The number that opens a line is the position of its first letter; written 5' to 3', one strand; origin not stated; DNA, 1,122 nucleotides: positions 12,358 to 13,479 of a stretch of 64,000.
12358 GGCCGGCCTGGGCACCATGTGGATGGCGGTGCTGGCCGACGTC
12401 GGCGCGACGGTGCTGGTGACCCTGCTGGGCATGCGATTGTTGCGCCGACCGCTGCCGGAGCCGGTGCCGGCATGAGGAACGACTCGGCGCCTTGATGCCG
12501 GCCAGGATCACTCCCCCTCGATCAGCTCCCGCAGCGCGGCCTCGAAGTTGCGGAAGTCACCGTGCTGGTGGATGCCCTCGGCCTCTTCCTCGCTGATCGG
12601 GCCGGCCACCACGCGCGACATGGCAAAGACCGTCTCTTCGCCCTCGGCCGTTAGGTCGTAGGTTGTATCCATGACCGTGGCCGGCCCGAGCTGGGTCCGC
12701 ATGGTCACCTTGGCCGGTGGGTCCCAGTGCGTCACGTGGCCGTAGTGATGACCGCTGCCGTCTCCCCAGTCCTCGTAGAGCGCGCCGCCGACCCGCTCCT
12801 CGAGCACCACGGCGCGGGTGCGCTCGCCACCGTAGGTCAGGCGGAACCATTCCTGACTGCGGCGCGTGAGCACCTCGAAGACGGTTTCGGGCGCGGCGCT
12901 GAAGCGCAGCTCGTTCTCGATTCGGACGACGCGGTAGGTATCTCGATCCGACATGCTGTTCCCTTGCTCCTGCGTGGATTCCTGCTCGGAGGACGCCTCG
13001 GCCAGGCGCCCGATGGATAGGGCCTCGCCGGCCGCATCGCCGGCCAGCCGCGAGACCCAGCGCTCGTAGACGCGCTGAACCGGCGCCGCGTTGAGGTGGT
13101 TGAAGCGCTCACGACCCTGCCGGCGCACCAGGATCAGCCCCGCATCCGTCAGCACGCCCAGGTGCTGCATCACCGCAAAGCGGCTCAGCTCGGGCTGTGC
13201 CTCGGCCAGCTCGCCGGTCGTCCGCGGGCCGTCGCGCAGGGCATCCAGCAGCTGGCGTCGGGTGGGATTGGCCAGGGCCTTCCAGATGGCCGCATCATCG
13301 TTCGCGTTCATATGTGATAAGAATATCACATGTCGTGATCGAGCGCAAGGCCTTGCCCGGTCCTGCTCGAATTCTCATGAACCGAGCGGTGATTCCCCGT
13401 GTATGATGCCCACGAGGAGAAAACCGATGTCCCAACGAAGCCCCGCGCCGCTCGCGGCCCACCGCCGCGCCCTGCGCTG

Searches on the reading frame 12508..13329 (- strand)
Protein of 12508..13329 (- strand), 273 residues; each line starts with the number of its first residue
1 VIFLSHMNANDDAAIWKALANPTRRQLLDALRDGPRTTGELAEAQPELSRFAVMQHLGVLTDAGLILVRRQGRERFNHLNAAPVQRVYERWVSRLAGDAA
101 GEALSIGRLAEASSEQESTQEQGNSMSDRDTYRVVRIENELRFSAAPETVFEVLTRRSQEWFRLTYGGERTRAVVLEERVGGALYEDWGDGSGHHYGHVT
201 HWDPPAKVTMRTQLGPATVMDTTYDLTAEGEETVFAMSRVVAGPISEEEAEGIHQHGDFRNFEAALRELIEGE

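Call 6: search_protein_families(library=pfam, proteins=[window:12508-13329:-], max_evalue=0.01)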
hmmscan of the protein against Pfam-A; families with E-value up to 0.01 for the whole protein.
window:12508-13329:- (273 aa): 3 families
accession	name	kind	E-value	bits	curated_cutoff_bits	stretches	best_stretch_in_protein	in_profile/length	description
PF12840.13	HTH_20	-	6.7e-11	42.4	27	1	19-69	1-51/51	Helix-turn-helix domain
PF01022.26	HTH_5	-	9.7e-08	32.2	22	1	21-66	1-45/47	Bacterial regulatory protein, arsR family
PF24035.1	DUF7344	-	0.0036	18.1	27.8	0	18-44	3-29/76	Domain of unknown function (DUF7344)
